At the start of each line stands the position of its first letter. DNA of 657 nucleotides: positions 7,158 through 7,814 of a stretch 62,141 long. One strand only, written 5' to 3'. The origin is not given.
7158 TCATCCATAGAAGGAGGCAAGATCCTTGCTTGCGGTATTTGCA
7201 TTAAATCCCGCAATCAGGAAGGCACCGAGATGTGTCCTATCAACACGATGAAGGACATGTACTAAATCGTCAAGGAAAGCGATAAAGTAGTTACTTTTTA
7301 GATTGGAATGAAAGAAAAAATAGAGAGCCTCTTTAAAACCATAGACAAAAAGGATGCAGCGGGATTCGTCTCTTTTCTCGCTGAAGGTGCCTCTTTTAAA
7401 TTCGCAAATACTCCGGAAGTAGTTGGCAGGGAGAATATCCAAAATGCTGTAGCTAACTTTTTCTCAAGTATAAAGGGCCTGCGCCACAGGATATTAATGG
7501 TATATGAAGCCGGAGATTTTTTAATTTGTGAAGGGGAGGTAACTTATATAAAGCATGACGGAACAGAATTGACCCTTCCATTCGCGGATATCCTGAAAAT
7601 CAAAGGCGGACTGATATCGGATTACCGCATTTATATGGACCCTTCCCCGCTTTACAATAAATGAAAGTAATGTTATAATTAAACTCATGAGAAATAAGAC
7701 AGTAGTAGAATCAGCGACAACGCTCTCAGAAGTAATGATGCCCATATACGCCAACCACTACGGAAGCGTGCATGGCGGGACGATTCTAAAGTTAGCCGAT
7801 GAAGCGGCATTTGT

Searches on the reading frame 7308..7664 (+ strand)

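Call 23: search_protein_families(library=pfam, proteins=[window:7308-7664:+], max_evalue=0.0001)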
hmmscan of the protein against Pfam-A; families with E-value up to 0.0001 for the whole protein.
window:7308-7664:+ (118 aa): 1 family
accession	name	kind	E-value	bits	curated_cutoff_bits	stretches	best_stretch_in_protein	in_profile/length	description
PF12680.13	SnoaL_2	-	3.1e-15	57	27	1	6-105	2-101/102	SnoaL-like domain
